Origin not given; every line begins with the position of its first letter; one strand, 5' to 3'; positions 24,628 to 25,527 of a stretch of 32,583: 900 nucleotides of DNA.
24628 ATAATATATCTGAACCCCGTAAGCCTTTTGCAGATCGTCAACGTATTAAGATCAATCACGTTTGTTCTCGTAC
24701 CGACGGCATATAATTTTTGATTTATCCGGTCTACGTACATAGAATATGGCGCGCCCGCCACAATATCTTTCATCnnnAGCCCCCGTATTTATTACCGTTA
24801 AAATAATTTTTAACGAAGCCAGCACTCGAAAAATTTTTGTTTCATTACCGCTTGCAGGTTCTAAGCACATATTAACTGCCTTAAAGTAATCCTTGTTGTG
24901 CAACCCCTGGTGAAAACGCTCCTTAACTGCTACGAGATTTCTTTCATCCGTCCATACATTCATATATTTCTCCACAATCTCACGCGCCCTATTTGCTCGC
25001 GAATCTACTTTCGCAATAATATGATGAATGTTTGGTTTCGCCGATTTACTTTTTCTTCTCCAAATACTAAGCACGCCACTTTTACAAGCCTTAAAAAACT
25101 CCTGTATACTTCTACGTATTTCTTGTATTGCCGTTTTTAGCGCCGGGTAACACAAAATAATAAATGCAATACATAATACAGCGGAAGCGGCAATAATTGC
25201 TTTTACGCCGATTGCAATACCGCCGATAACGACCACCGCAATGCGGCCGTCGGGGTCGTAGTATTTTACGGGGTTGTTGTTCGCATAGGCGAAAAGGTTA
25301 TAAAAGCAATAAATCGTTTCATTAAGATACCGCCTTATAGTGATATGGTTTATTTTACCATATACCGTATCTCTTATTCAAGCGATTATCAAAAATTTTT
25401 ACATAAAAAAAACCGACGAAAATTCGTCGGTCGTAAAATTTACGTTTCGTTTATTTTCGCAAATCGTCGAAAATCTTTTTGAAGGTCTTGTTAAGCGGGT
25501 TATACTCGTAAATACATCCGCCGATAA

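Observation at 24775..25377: Start-less RHS core-end remnant fused to an xHH (AHH-like) HNH/EndoVII nuclease through a membrane-like linker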

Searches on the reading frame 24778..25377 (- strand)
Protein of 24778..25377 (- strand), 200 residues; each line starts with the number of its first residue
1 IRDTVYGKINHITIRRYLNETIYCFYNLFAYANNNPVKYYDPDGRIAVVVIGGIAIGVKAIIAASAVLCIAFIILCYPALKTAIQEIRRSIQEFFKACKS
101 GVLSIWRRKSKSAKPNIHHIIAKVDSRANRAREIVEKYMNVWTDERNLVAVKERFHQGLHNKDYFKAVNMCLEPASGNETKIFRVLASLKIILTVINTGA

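Call 5: search_protein_families(library=pfam, proteins=[window:24778-25377:-], max_evalue=10)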
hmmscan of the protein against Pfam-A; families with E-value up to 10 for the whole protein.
window:24778-25377:- (200 aa): 3 families
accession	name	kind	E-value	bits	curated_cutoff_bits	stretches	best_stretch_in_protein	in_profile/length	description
PF14412.12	AHH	-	1.3e-08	35.3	22.3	1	110-177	12-88/111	A nuclease family of the HNH/ENDO VII superfamily with conserved AHH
PF01484.22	Col_cuticle_N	-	0.024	15.1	23.5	1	62-107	3-48/50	Nematode cuticle collagen N-terminal domain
PF10475.15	Vps54_N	-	0.024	14.4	27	1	83-174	68-153/291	Vacuolar-sorting protein 54, of GARP complex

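Call 6: search_protein_families(library=ncbifam, proteins=[window:24778-25377:-], max_evalue=10)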
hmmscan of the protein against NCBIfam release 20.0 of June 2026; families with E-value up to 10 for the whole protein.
window:24778-25377:- (200 aa): 2 families
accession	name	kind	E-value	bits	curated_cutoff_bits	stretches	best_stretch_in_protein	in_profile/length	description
TIGR03696.1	Rhs_assc_core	domain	0.00067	20.1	32.5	1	26-44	57-75/76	RHS repeat-associated core domain-containing protein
NF008480.0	PRK11380.1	equivalog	0.035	13.5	386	1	91-189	126-219/353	hypothetical protein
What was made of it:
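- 25243..25302 (-): RHS core-end remnant of 20 codons, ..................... It contains the second Asp of the DPxG autocleavage motif. Partial TIGR03696 match (call 6).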

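Call 7: find_homologous_proteins(query=window:24778-25377:-, max_evalue=0.001)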
Query window:24778-25377:- (200 aa): 3 proteins with E <= 0.001 among 174 candidates.
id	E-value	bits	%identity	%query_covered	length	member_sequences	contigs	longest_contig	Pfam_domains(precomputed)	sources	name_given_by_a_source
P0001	3.3e-92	325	99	77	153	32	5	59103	PF14412.13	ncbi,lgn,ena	-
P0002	7.8e-50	187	62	77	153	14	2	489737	PF14412.13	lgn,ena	-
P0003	1.6e-46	177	72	59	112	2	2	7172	-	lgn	-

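Call 10: find_encoding_contigs(protein=P0002, flank=10000, max_places=4)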
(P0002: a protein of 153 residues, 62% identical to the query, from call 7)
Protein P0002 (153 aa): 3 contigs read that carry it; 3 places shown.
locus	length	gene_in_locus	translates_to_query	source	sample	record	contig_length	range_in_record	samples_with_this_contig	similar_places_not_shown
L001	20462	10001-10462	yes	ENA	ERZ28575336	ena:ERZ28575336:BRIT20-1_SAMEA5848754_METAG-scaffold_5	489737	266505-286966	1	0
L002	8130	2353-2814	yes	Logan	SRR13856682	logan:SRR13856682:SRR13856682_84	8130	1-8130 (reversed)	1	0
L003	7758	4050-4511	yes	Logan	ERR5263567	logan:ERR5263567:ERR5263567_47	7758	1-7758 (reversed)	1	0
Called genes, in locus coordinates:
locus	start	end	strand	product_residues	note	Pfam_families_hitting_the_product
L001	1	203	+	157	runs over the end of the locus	PF03449:GreA_GreB_N, PF01272:GreA_GreB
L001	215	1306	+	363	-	-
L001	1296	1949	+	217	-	PF13521:AAA_28, PF02223:Thymidylate_kin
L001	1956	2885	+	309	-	PF13177:DNA_pol3_delta2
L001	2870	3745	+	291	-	PF04468:PSP1, PF28472:PSP1_3rd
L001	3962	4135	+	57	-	PF00037:Fer4, PF13237:Fer4_10, PF14697:Fer4_21, PF12838:Fer4_7, PF13187:Fer4_9, PF12797:Fer4_2, PF00037:Fer4, PF12837:Fer4_6, +7 more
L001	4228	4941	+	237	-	PF03602:Cons_hypoth95 (weak), PF05175:MTS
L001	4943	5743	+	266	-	PF00590:TP_methylase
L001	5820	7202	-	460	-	PF28494:GlyRS_ins_1 (weak), PF00587:tRNA-synt_2b, PF03129:HGTP_anticodon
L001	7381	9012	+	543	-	PF00749:tRNA-synt_1c, PF03950:tRNA-synt_1c_C, PF20974:tRNA-synt_1c_C2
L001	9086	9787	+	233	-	-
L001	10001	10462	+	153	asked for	PF14412:AHH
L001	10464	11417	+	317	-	-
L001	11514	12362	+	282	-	PF00005:ABC_tran, PF02463:SMC_N (weak), PF13304:AAA_21 (faint)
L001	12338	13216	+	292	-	PF02463:SMC_N, PF00005:ABC_tran, PF13304:AAA_21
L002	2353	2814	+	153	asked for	PF14412:AHH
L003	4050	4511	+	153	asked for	PF14412:AHH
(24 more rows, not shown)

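Call 12: find_encoding_contigs(protein=P0003, flank=10000, max_places=4)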
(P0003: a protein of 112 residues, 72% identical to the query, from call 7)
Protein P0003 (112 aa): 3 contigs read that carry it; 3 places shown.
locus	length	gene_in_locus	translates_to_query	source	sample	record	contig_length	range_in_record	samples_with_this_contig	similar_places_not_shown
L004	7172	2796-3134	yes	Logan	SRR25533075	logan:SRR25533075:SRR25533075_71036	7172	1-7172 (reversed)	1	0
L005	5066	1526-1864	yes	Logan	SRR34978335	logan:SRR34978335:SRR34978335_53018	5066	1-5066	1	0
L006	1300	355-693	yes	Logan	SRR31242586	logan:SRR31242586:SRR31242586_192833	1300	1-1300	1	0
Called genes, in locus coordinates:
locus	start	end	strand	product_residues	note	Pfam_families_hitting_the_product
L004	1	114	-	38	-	?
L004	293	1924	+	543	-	PF00749:tRNA-synt_1c, PF03950:tRNA-synt_1c_C, PF20974:tRNA-synt_1c_C2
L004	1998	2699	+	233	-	-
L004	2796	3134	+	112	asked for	-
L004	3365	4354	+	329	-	-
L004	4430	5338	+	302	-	-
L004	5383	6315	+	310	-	-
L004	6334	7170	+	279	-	?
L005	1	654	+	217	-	?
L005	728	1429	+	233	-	-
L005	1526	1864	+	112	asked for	-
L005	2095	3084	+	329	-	-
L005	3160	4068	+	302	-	-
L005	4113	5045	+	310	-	-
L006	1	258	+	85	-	?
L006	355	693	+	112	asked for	-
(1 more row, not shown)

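Call 14: find_encoding_contigs(protein=P0001, flank=10000, max_places=8)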
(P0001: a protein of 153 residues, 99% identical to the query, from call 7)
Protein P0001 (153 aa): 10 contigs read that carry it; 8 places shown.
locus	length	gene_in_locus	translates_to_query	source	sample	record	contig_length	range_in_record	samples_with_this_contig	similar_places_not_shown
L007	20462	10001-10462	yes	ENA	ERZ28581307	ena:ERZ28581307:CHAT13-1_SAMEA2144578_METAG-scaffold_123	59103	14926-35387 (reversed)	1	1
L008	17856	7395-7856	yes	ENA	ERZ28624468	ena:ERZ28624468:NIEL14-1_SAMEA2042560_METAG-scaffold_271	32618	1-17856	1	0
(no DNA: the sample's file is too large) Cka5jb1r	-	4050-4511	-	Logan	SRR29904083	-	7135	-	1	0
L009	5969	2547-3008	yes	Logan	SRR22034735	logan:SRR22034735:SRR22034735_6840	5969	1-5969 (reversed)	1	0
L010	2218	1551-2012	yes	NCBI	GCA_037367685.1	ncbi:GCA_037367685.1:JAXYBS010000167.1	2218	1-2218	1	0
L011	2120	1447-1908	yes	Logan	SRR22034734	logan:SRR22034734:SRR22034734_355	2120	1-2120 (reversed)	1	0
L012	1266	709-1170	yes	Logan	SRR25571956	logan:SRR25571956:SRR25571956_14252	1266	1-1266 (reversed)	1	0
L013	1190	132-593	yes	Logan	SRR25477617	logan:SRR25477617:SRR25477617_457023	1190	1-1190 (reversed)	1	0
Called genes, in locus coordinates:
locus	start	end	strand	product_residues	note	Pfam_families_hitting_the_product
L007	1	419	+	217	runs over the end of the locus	PF13521:AAA_28, PF02223:Thymidylate_kin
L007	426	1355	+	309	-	PF13177:DNA_pol3_delta2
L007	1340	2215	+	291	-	PF04468:PSP1, PF28472:PSP1_3rd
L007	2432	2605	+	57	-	PF00037:Fer4, PF13237:Fer4_10, PF14697:Fer4_21, PF12838:Fer4_7, PF13187:Fer4_9, PF12797:Fer4_2, PF00037:Fer4, PF12837:Fer4_6, +7 more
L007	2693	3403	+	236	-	PF03602:Cons_hypoth95 (weak), PF05175:MTS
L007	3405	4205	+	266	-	PF00590:TP_methylase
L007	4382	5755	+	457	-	PF01554:MatE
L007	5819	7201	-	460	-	PF28494:GlyRS_ins_1 (weak), PF00587:tRNA-synt_2b, PF03129:HGTP_anticodon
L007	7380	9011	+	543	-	PF00749:tRNA-synt_1c, PF03950:tRNA-synt_1c_C, PF20974:tRNA-synt_1c_C2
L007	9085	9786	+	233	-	-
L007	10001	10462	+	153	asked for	PF14412:AHH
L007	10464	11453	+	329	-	-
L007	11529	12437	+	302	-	-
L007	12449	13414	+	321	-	-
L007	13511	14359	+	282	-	PF00005:ABC_tran, PF02463:SMC_N (weak), PF13304:AAA_21 (faint)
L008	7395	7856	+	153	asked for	PF14412:AHH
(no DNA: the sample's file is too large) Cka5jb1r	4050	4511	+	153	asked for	PF14412:AHH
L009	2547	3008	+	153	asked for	PF14412:AHH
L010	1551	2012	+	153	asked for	PF14412:AHH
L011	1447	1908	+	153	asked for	PF14412:AHH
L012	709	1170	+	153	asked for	PF14412:AHH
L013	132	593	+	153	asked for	PF14412:AHH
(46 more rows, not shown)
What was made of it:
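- Gene callers predict it in many assemblies (P0001 and P0002; calls 7, 14).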

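Call 20: search_protein_families(library=padloc, proteins=[window:24778-25377:-], max_evalue=1)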
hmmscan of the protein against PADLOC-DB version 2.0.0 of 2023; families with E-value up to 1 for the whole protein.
window:24778-25377:- (200 aa): 1 family
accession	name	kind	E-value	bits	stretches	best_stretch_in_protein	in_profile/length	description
PDLC01838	CARF2--CARF_HEPN_CARF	-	0.012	12.3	1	83-173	213-299/522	-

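Call 21: search_protein_representatives(protein=window:24778-25377:-)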
Query: 200 residues. Proteins with E-value up to 0.001 (for the whole library): 365; up to 1e-10: 62; up to 1e-30: 5. The best 150 are listed.
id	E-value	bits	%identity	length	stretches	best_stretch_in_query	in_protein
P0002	2.5e-50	187.3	64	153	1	49-200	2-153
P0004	1.1e-49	185.1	51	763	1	19-196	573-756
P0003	5.0e-47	176.5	75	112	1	9-125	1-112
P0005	6.0e-35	137.1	43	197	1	24-197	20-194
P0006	7.8e-35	136.7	39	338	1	18-197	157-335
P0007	2.9e-30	121.8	47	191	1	22-198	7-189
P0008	5.3e-30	121.0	97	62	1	139-200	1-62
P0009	7.9e-29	117.1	45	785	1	24-171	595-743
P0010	3.2e-27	111.9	44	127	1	75-198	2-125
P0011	4.6e-27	111.4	38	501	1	20-198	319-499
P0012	2.0e-26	109.3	38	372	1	21-198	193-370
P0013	3.0e-26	108.7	34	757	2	22-197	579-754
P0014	4.7e-26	108.1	38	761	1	14-197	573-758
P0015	1.2e-23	100.2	43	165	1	64-197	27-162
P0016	1.9e-22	96.3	38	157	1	29-176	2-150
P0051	1.5e-11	60.7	33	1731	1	26-191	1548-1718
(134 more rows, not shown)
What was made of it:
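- Tried and rejected: The exhaustive representative search was needed to see the family (call 21).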

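Call 23: find_encoding_contigs(protein=P0004, flank=10000, max_places=4)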
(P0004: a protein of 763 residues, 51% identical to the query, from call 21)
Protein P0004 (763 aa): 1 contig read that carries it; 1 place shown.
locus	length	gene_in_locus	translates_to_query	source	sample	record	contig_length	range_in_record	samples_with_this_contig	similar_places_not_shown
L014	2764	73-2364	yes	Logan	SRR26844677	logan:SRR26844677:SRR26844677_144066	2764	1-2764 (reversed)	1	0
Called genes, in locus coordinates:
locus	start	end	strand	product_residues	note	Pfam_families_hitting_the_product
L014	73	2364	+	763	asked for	PF25023:TEN_YD-shell (weak), PF14412:AHH (faint)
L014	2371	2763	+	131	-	?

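Call 24: search_protein_families(library=pfam, proteins=[P0004, P0009, P0014, P0051, P0006, P0005], max_evalue=0.01)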
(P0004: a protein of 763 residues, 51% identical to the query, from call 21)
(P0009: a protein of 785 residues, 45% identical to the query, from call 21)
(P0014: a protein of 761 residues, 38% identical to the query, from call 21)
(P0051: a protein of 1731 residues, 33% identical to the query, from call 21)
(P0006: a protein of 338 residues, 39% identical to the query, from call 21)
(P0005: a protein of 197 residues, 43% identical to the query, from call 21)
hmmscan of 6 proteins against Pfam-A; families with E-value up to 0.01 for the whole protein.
P0004 (763 aa): 2 families
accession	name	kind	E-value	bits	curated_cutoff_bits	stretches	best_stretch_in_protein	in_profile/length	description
PF14412.12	AHH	-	1.1e-05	25.8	22.3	1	663-742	10-97/111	A nuclease family of the HNH/ENDO VII superfamily with conserved AHH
PF05593.20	RHS_repeat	-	0.0031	18.3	22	0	328-365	1-37/38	RHS Repeat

P0009 (785 aa): 2 families
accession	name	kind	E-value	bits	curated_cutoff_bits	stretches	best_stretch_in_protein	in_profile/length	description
PF05593.20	RHS_repeat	-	1.9e-12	47.7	22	1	329-358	1-30/38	RHS Repeat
PF14412.12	AHH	-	5.8e-08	33.1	22.3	1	680-743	11-82/111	A nuclease family of the HNH/ENDO VII superfamily with conserved AHH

P0014 (761 aa): 3 families
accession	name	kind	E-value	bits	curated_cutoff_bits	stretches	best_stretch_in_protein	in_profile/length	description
PF05593.20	RHS_repeat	-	4.5e-12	46.5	22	1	319-352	1-33/38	RHS Repeat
PF14412.12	AHH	-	4e-07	30.4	22.3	1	670-733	12-83/111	A nuclease family of the HNH/ENDO VII superfamily with conserved AHH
PF25023.1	TEN_YD-shell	-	8.9e-05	21.2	50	1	332-597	623-891/909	Teneurin YD-shell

P0051 (1731 aa): 2 families
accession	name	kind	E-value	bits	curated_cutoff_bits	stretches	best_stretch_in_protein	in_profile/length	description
PF05593.20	RHS_repeat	-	1.2e-17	64.3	22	1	546-576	7-37/38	RHS Repeat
PF14412.12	AHH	-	3.4e-08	33.9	22.3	1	1631-1697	7-82/111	A nuclease family of the HNH/ENDO VII superfamily with conserved AHH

P0006 (338 aa): 2 families
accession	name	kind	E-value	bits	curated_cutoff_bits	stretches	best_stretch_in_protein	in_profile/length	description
PF14412.12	AHH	-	2.1e-08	34.5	22.3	1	253-320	16-92/111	A nuclease family of the HNH/ENDO VII superfamily with conserved AHH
PF17780.6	OCRE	-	0.0016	18.8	24.7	1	122-165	4-49/52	OCRE domain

P0005 (197 aa): 1 family
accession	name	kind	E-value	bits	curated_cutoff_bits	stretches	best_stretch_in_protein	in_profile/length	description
PF14412.12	AHH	-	5.5e-11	42.9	22.3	1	105-178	11-92/111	A nuclease family of the HNH/ENDO VII superfamily with conserved AHH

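Call 30: find_related_loci(query=A4, collection=genome_contigs, flank=10000)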
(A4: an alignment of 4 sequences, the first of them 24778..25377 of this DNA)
Query A4 (200 aa) in genome_contigs; peptide patterns used: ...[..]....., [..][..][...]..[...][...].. (x = any residue, [..] = any of these).
83 stretches matched a pattern, but none encodes a relative of the query by tblastn (E <= 1e-3).
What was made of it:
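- Only 32.6 kb is in hand, and the species' locus was not found in the GTDB representative set (call 30).
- Tried and rejected: A closer alignment matched 83 stretches, none of them homologous (call 30).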

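Call 67: search_solved_structures(query=A3, max_evalue=1, show_alignments=2)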
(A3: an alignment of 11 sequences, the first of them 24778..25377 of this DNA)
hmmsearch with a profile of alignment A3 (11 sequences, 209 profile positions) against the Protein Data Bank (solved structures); distinct sequences matched with E-value up to 1: 23.
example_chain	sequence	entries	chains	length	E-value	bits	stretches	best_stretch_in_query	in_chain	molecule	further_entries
8fjp_A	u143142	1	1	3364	0.0012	21.8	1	4-64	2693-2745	salivary gland surface protein 1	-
5kis_B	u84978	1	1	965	0.0025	20.7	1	1-55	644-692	RHS2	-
8h8a_A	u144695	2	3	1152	0.0045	19.9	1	5-51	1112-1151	Putative Rhs-family protein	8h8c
9c4k_Q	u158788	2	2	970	0.011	18.6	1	1-53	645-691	Toxin subunit YenC2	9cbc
4igl_B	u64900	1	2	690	0.02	17.8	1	1-51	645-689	YenC2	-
6h6e_F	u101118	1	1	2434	0.041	16.7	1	1-53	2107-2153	TcdB2,TccC3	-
6suf_F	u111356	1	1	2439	0.041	16.7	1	1-53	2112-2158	TcdB2,TccC3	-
9pt5_A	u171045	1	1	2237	0.057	16.3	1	8-61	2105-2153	Teneurin-like protein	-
6l7i_G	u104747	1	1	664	0.058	16.2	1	1-51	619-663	TccC2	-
6sup_A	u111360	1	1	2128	0.064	16.1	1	1-52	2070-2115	TcdB2,TccC3,Cell division control protein 42 homolog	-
6suq_A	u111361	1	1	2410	0.066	16.1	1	1-51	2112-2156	TcdB2,TccC3,Genome polyprotein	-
8h8b_A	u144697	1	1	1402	0.087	15.7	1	5-51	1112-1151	Putative Rhs-family protein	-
6h6g_A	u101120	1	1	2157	0.12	15.2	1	1-51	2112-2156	TcdB2,TccC3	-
4o9x_A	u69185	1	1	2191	0.12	15.2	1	1-51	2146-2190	TcdB2, TccC3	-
6h6f_F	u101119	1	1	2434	0.28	14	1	1-53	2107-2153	TcdB2,TccC3,TccC3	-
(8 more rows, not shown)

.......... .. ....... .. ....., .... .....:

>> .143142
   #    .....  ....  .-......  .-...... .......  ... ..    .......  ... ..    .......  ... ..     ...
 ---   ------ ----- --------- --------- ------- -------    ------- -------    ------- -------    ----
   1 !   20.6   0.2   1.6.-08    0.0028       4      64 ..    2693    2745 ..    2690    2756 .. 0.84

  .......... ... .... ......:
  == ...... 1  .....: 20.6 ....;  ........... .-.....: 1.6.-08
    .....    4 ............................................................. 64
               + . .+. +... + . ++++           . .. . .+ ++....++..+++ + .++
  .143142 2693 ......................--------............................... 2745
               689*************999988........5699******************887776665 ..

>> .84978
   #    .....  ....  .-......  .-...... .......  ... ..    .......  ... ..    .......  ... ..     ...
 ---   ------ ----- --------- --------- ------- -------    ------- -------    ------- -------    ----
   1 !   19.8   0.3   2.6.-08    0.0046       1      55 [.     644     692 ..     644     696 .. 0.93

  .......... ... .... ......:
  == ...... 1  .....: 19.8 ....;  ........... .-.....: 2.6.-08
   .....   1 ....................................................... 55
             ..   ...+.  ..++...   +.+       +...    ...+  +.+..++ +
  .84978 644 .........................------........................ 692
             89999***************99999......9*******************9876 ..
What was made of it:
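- Closest known: YD-shell proteins with hydrophobic cargo after the aspartyl-protease site. Same: The profile alignment to 8fjp runs through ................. (call 67).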
